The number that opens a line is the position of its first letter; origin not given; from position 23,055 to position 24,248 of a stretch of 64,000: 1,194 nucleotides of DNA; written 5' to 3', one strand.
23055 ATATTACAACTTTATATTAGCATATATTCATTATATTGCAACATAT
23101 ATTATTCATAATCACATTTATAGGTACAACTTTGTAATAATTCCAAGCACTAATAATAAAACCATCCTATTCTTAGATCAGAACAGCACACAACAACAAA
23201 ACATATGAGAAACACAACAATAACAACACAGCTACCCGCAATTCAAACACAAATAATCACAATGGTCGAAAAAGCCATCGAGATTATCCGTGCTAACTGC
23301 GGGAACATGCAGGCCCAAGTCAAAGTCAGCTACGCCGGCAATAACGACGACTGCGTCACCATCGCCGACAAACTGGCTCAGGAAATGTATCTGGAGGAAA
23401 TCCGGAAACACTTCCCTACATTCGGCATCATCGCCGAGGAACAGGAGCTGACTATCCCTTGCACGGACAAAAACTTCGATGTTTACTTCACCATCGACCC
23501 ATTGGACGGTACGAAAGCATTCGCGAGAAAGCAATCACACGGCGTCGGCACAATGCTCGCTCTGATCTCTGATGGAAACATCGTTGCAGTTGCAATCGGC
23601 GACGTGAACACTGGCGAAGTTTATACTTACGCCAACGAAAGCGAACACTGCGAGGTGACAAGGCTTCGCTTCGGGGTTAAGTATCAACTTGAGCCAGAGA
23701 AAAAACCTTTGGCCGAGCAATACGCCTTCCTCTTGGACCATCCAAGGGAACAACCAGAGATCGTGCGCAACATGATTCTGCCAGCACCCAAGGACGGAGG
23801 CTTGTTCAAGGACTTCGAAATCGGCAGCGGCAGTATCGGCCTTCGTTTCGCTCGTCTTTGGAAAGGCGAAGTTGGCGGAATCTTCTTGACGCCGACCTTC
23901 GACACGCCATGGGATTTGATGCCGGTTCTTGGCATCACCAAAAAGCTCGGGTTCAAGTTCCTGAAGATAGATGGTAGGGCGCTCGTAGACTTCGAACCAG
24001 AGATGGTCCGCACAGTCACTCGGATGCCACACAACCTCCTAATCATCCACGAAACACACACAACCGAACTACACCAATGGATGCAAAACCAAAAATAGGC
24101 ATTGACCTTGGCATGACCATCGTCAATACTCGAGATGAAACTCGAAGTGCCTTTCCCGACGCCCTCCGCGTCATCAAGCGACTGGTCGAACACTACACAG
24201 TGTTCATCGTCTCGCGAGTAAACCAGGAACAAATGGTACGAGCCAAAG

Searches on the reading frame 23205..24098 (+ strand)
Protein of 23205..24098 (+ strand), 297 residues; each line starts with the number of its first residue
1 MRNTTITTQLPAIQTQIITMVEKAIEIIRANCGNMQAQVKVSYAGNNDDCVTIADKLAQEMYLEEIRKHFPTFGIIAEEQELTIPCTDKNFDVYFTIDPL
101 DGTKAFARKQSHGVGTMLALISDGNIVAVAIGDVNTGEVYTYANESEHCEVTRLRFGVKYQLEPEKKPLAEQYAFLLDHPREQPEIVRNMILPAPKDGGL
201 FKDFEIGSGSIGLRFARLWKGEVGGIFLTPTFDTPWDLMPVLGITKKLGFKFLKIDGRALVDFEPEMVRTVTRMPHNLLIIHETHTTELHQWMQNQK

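Call 4: search_protein_families(library=pfam, proteins=[window:23205-24098:+], max_evalue=0.01)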
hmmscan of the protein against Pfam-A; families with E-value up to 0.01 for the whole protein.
window:23205-24098:+ (297 aa): 1 family
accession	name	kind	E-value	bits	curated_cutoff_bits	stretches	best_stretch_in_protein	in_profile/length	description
PF00459.30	Inositol_P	-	4.3e-21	76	27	1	18-258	10-241/271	Inositol monophosphatase family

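Call 5: search_protein_families(library=ncbifam, proteins=[window:23205-24098:+], max_evalue=0.01)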
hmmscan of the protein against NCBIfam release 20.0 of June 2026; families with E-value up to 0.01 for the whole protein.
window:23205-24098:+ (297 aa): 6 families
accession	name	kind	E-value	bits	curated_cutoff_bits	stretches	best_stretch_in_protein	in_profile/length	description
TIGR02067.1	his_9_HisN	equivalog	1.4e-14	54.2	275.15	1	24-147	12-127/252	histidinol-phosphatase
TIGR01331.1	bisphos_cysQ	equivalog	2.6e-14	53.5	228.8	1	37-150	22-133/250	3'(2'),5'-bisphosphate nucleotidase CysQ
NF008027.1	PRK10757.1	equivalog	6.4e-11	41.7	332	1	19-142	10-127/267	inositol-1-monophosphatase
NF008182.0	PRK10931.1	equivalog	1.1e-08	34.5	379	1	44-143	29-127/246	3'(2'),5'-bisphosphate nucleotidase CysQ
NF009321.0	PRK12676.1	equivalog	1.3e-08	34.2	264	1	12-142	9-131/264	bifunctional fructose-bisphosphatase/inositol-phosphate phosphatase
TIGR01330.1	bisphos_HAL2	equivalog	3.9e-06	25.9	267.05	1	94-136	136-176/359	3'(2'),5'-bisphosphate nucleotidase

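Call 7: find_encoding_contigs(protein=window:23205-24098:+, flank=10000, max_places=10)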
Protein window:23205-24098:+ (297 aa): 1 contig read that carries it; 1 place shown.
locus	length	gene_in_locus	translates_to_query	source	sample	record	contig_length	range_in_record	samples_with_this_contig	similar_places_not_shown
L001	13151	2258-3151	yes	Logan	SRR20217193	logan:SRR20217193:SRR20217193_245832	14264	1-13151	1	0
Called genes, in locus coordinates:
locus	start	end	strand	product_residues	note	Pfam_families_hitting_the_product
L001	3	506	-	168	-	?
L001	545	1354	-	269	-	PF05822:UMPH-1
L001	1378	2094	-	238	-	PF01978:TrmB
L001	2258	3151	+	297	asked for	PF00459:Inositol_P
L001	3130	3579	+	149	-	-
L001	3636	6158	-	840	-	PF00690:Cation_ATPase_N, PF00122:E1-E2_ATPase, PF00702:Hydrolase, PF13246:Cation_ATPase, PF08282:Hydrolase_3 (faint), PF00689:Cation_ATPase_C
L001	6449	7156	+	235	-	PF14360:PAP2_C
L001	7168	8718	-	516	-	PF13476:AAA_23 (faint), PF00005:ABC_tran, PF02463:SMC_N (faint), PF13175:AAA_15 (faint), PF13555:AAA_29 (faint), PF13304:AAA_21 (weak), PF12848:ABC_tran_Xtn (weak), PF00005:ABC_tran, +3 more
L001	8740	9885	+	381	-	PF01471:PG_binding_1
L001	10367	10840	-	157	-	-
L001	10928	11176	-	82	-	PF00462:Glutaredoxin, PF02798:GST_N (weak), PF13417:GST_N_3, PF13409:GST_N_2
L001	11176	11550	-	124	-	PF00903:Glyoxalase, PF22677:Ble-like_N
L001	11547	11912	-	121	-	PF13564:DoxX_2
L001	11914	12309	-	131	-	PF09945:DUF2177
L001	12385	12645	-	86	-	PF02201:SWIB, PF26291:SWIB_eIF2D (weak)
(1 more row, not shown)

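Call 10: find_homologous_proteins(query=window:23205-24098:+)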
Query window:23205-24098:+ (297 aa): 589 proteins with E <= 0.001 among 1328 candidates; the best 120 are listed.
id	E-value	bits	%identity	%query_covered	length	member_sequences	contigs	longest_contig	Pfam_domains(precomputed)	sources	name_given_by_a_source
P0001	1.4e-199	679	100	100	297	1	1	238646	PF00459.31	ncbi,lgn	-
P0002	2.4e-164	564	85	95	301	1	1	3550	PF00459.31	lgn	-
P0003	5.4e-160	549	84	95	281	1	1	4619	PF00459.31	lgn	-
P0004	1.2e-138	479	72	96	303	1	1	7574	PF00459.31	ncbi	-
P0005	4.7e-125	435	65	98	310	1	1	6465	PF00459.31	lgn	-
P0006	2.4e-117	409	60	100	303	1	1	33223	PF00459.31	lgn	-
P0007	8.1e-110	385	61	95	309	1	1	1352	PF00459.31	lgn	-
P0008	3.7e-109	382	61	96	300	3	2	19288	PF00459.31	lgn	-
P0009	4.6e-90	320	52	96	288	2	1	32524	PF00459.31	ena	-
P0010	9.9e-89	315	53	95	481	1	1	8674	PF00459.31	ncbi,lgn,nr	ncbi:MAG: hypothetical protein PHF79_03360 [Candidatus Pacebacteria bacterium]|nr:hypothetical prote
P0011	2.5e-86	308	51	99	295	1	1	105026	PF00459.31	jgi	jgi:fructose-1,6-bisphosphatase/inositol monophosphatase family enzyme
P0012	3.7e-86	307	50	96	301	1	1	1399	PF00459.31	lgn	-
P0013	1.3e-84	302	49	97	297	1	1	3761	PF00459.31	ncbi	-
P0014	1.3e-84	302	51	94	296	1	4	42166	PF00459.31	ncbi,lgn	-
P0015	2.1e-84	301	51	96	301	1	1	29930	PF00459.31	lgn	-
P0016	4.4e-84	300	51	96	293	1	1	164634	PF00459.31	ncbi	-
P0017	3.4e-83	297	49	94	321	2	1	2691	PF00459.31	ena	-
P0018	2.3e-82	294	45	100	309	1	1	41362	PF00459.31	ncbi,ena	-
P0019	1.9e-81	292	51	95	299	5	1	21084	PF00459.31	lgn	-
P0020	2.6e-81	291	47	99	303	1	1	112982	PF00459.31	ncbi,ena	-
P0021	2.0e-80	288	50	92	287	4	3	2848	PF00459.31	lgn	-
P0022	4.1e-79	284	48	95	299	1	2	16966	PF00459.31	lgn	-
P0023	1.7e-78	282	47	99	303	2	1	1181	PF00459.31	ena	-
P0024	4.5e-78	280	48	92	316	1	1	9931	PF00459.31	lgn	-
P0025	2.0e-76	275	49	97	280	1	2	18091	PF00459.31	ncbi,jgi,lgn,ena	ncbi:MAG: inositol monophosphatase family protein [Candidatus Paceibacterota bacterium]|jgi:fructose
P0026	3.6e-76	274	50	93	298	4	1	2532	PF00459.31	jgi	jgi:fructose-1,6-bisphosphatase/inositol monophosphatase family enzyme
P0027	5.9e-76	273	50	93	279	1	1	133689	PF00459.31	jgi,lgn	-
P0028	1.4e-75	272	50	92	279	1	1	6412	PF00459.31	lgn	-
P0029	5.4e-75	270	47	97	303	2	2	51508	PF00459.31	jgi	jgi:fructose-1,6-bisphosphatase/inositol monophosphatase family enzyme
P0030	8.6e-75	270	47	96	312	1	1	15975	PF00459.31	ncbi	-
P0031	2.0e-74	268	48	92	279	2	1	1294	PF00459.31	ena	-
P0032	6.2e-73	264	45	95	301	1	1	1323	PF00459.31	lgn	-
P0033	8.8e-73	263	48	94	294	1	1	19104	PF00459.31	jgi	jgi:fructose-1,6-bisphosphatase/inositol monophosphatase family enzyme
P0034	1.9e-72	262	48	95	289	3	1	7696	PF00459.31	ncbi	-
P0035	3.2e-71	258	47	93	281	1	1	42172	PF00459.31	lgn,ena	-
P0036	4.1e-71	258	44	95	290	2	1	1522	PF00459.31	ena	-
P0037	3.9e-69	251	46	92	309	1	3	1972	PF00459.31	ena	-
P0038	5.6e-69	251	47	95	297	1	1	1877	PF00459.31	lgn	-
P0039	1.1e-68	250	45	93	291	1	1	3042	PF00459.31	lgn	-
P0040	1.1e-68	250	44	94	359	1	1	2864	PF00459.31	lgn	-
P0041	1.9e-68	249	44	96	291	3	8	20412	PF00459.31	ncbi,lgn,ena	-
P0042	2.3e-68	249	42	96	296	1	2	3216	PF00459.31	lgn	-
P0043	5.7e-68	247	46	93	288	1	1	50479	PF00459.31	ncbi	-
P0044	6.1e-68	247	42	96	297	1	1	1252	PF00459.31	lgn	-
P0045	2.0e-67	245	45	93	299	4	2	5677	PF00459.31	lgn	-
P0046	6.6e-67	244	44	94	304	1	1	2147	PF00459.31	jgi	jgi:fructose-1,6-bisphosphatase/inositol monophosphatase family enzyme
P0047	7.1e-67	244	45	96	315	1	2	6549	PF00459.31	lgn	-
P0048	7.3e-67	244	42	98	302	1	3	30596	PF00459.31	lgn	-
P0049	8.3e-67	243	43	96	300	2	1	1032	PF00459.31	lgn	-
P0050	4.1e-66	241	43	95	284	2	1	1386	PF00459.31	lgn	-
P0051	4.5e-66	241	45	94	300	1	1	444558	PF00459.31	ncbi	-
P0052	8.2e-66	240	44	97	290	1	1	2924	PF00459.31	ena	-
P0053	8.2e-66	240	44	96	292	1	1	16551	PF00459.31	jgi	jgi:fructose-1,6-bisphosphatase/inositol monophosphatase family enzyme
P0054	9.2e-66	240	44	95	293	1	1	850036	PF00459.31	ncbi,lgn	-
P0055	1.3e-65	240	43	93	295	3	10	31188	PF00459.31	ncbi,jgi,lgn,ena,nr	ncbi:MAG TPA: inositol monophosphatase family protein [Candidatus Andersenbacteria bacterium]|nr:ino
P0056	1.7e-65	239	47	92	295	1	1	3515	PF00459.31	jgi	jgi:fructose-1,6-bisphosphatase/inositol monophosphatase family enzyme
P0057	2.0e-65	239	45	93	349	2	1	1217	PF00459.31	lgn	-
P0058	2.1e-65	239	45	92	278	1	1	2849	PF00459.31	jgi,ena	-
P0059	2.2e-65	239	42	96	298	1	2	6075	PF00459.31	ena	-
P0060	2.3e-65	239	44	93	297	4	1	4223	PF00459.31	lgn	-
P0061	4.8e-65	238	43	94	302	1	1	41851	PF00459.31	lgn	-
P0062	1.1e-64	237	44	99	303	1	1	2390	PF00459.31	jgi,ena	-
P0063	1.6e-64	236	44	92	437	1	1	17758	PF00459.31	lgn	-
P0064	1.6e-64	236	48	85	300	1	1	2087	PF00459.31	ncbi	-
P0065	1.6e-64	236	42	91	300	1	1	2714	PF00459.31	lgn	-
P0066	2.9e-64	235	42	91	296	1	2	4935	PF00459.31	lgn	-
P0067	3.4e-64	235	42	99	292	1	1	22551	PF00459.31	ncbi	-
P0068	3.5e-64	235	43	93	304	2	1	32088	PF00459.31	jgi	jgi:fructose-1,6-bisphosphatase/inositol monophosphatase family enzyme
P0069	5.4e-64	234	46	91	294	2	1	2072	PF00459.31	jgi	jgi:fructose-1,6-bisphosphatase/inositol monophosphatase family enzyme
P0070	5.4e-64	234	44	94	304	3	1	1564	PF00459.31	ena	-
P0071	6.1e-64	234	42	98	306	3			PF00459.31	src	-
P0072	6.2e-64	234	44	95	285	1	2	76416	PF00459.31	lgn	-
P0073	8.8e-64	234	45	94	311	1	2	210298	PF00459.31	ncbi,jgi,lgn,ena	-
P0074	1.1e-63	233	48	82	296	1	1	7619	PF00459.31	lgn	-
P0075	1.5e-63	233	44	97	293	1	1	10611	PF00459.31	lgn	-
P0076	1.6e-63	233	43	92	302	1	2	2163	PF00459.31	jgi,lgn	-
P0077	1.7e-63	233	42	96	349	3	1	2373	PF00459.31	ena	-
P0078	1.7e-63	233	42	96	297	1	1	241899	PF00459.31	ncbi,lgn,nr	ncbi:MAG: hypothetical protein H6739_36935 [Alphaproteobacteria bacterium]|nr:hypothetical protein [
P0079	2.0e-63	232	43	94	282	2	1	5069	PF00459.31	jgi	jgi:fructose-1,6-bisphosphatase/inositol monophosphatase family enzyme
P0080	2.0e-63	232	43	93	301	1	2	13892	PF00459.31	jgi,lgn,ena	-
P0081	4.6e-63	231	43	96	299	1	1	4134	PF00459.31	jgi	-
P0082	6.1e-63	231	43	97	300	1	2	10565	PF00459.31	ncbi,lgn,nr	ncbi:MAG: inositol monophosphatase family protein [Candidatus Sungbacteria bacterium]|nr:inositol mo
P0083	6.4e-63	231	43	98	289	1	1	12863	PF00459.31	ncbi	-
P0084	1.0e-62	230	43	93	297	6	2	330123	PF00459.31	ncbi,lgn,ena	-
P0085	1.2e-62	230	43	93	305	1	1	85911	PF00459.31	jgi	jgi:fructose-1,6-bisphosphatase/inositol monophosphatase family enzyme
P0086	1.2e-62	230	40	100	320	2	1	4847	PF00459.31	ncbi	-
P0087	1.3e-62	230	42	95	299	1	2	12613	PF00459.31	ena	-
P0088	1.9e-62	229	43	96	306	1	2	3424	PF00459.31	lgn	-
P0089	2.1e-62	229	44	100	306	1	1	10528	PF00459.31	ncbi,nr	ncbi:MAG: inositol monophosphatase family protein [bacterium]|nr:inositol monophosphatase family pro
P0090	2.5e-62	229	44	94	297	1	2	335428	PF00459.31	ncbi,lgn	-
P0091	2.6e-62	229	44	90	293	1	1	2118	PF00459.31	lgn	-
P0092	2.8e-62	229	45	91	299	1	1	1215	PF00459.31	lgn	-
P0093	3.5e-62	228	41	96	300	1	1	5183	PF00459.31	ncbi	-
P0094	4.1e-62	228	42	91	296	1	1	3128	PF00459.31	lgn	-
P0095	4.3e-62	228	42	95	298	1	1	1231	PF00459.31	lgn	-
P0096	4.5e-62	228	45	92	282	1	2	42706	PF00459.31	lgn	-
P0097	4.8e-62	228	42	95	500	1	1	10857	PF00459.31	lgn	-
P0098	4.9e-62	228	41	91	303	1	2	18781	PF00459.31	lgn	-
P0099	6.6e-62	227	42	91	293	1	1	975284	PF00459.31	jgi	jgi:fructose-1,6-bisphosphatase/inositol monophosphatase family enzyme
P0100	7.5e-62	227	42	96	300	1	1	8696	PF00459.31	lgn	-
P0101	1.1e-61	227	42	96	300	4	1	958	PF00459.31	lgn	-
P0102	1.3e-61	226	43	92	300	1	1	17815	PF00459.31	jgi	jgi:fructose-1,6-bisphosphatase/inositol monophosphatase family enzyme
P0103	1.4e-61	226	43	91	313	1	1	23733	PF00459.31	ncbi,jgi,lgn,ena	jgi:fructose-1,6-bisphosphatase/inositol monophosphatase family enzyme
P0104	2.3e-61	226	43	96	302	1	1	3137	PF00459.31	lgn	-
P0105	2.6e-61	225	42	94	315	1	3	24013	PF00459.31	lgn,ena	-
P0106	4.1e-61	225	46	82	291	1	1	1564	PF00459.31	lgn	-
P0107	4.8e-61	225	41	96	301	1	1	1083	PF00459.31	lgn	-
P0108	5.3e-61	224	44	91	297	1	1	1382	PF00459.31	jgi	jgi:fructose-1,6-bisphosphatase/inositol monophosphatase family enzyme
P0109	5.7e-61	224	44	91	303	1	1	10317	PF00459.31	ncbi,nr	ncbi:MAG TPA: inositol monophosphatase family protein [Candidatus Paceibacterota bacterium]|nr:inosi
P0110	7.6e-61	224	40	99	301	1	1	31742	PF00459.31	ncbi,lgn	-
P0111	1.1e-60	223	42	96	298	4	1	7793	PF00459.31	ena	-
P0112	1.6e-60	223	40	96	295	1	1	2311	PF00459.31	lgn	-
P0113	1.6e-60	223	42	92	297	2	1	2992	PF00459.31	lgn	-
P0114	1.8e-60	223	41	92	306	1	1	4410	PF00459.31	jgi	-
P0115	2.4e-60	222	43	94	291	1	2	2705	PF00459.31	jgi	jgi:fructose-1,6-bisphosphatase/inositol monophosphatase family enzyme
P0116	2.7e-60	222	39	99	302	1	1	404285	PF00459.31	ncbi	-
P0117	3.2e-60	222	42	91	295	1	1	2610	PF00459.31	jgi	jgi:fructose-1,6-bisphosphatase/inositol monophosphatase family enzyme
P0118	3.9e-60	222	42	94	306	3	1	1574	PF00459.31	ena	-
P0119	4.6e-60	221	45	94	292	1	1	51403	PF00459.31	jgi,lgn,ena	-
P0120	8.6e-60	220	45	91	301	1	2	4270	PF00459.31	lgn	-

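Call 16: find_encoding_contigs(protein=P0002, flank=10000, max_places=4)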
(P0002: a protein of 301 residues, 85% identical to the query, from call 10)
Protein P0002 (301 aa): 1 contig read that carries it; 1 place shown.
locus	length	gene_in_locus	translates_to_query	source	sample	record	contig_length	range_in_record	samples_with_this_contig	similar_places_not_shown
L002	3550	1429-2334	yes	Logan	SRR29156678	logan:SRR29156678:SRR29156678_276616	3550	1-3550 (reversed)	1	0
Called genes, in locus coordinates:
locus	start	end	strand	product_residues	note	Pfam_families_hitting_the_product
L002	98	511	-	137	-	PF01451:LMWPc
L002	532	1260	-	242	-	PF01978:TrmB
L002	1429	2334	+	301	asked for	PF00459:Inositol_P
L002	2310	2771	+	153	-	-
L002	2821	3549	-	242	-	?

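Call 17: find_encoding_contigs(protein=P0004, flank=10000, max_places=4)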
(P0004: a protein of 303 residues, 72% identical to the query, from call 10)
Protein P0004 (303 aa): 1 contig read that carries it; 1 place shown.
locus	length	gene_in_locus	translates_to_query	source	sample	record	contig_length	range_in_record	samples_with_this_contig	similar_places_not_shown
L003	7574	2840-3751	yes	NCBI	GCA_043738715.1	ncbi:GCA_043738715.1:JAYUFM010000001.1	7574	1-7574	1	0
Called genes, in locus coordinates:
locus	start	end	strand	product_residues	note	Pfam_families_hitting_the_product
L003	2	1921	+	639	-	?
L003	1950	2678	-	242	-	PF01978:TrmB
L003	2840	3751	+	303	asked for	PF00459:Inositol_P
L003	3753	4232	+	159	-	-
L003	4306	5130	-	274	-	PF05822:UMPH-1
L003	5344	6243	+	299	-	-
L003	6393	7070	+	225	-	PF14360:PAP2_C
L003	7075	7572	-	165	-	?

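Call 18: find_encoding_contigs(protein=P0006, flank=10000, max_places=4)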
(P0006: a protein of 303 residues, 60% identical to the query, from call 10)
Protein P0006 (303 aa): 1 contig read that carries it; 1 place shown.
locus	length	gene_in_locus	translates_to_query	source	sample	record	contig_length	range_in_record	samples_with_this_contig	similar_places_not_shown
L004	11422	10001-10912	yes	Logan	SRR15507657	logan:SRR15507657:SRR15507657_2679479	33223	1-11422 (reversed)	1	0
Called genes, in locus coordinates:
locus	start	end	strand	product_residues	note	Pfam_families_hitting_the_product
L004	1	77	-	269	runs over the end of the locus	-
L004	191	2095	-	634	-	PF02689:Herpes_Helicase (faint), PF05970:PIF1, PF13245:AAA_19, PF13401:AAA_22 (weak), PF13604:AAA_30, PF21530:Pif1_2B_dom, PF14493:HTH_40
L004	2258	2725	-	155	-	PF02861:Clp_N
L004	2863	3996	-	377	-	PF11141:DUF2914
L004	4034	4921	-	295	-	PF13387:Lnb_N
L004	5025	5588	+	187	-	-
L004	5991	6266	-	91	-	-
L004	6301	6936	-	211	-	-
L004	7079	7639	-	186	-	-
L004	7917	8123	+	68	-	-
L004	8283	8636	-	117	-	-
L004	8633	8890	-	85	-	-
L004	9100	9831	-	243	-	PF01978:TrmB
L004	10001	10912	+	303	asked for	PF00459:Inositol_P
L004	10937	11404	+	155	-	-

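Call 21: find_related_loci(query=A1, collection=genome_contigs, flank=10000)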
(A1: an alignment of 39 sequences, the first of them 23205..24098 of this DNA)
Query A1 (297 aa) in genome_contigs; peptide patterns used: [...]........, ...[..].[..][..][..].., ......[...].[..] (x = any residue, [..] = any of these).
599 stretches matched a pattern (row limit reached: there are more); 509 encode a relative of the query (tblastn E <= 1e-3); the best 80 are kept; 80 distinct loci.
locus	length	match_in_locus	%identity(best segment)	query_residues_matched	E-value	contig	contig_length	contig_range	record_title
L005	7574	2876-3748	71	10-297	1e-143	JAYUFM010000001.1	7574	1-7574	MAG: bacterium isolate GFS_7744 GFS_7744_0, whole genome shotgun sequence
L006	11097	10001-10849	51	17-296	1e-89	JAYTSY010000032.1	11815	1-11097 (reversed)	MAG: bacterium isolate GFS_5288 GFS_5288_31, whole genome shotgun sequence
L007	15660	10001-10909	45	2-297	5e-88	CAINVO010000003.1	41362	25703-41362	uncultured bacterium isolate C24_bin-2235 genome assembly, contig: bin-2235:03/45, whole genome shotgun sequence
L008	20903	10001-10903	47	1-294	1e-86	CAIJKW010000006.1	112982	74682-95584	uncultured bacterium isolate MJ-time_bin-4611 genome assembly, contig: bin-4611:06/57, whole genome shotgun sequence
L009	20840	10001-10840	46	13-295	3e-82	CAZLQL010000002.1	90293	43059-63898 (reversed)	MAG TPA_asm: uncultured Candidatus Saccharibacteria bacterium isolate SRP219642_co4_43 genome assembly, contig: NODE_317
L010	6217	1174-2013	46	13-295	1e-81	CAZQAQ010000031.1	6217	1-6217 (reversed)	MAG TPA_asm: uncultured Candidatus Saccharibacteria bacterium isolate SRP278252_co1_120 genome assembly, contig: NODE_24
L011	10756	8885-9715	46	20-296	4e-81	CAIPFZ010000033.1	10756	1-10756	uncultured bacterium isolate Loclat_bin-19408 genome assembly, contig: bin-19408:33/77, whole genome shotgun sequence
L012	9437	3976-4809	45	20-296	3e-80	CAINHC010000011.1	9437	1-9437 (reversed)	uncultured bacterium isolate AM-lipid-01-D7_bin-0575 genome assembly, contig: bin-0575:11/52, whole genome shotgun seque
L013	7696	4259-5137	48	11-297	2e-79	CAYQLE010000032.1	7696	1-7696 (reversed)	MAG TPA_asm: uncultured Candidatus Saccharibacteria bacterium isolate SRP128246_co1_332 genome assembly, contig: NODE_25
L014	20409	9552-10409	44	8-294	2e-77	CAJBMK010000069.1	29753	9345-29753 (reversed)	uncultured bacterium isolate Loc090907-8m_bin-552 genome assembly, contig: bin-552:69/88, whole genome shotgun sequence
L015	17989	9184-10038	44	12-297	8e-74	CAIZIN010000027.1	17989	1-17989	uncultured bacterium isolate Loc090907-8-6m_bin-301 genome assembly, contig: bin-301:027/109, whole genome shotgun seque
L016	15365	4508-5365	45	12-296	2e-73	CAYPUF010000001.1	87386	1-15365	MAG TPA_asm: uncultured Gammaproteobacteria bacterium isolate SRP093185_co1_134 genome assembly, contig: NODE_77_length_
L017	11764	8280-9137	45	12-296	3e-73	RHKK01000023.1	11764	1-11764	MAG: Candidatus Uhrbacteria bacterium isolate UHB N2_1.scaffold_1254, whole genome shotgun sequence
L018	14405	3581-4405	45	20-297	5e-71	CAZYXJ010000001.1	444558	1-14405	MAG TPA_asm: uncultured Candidatus Saccharibacteria bacterium isolate SRP292972_co1_35 genome assembly, contig: NODE_26_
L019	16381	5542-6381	43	20-297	2e-70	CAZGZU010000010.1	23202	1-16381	MAG TPA_asm: uncultured Candidatus Saccharibacteria bacterium isolate binchicken_co178_102 genome assembly, contig: NODE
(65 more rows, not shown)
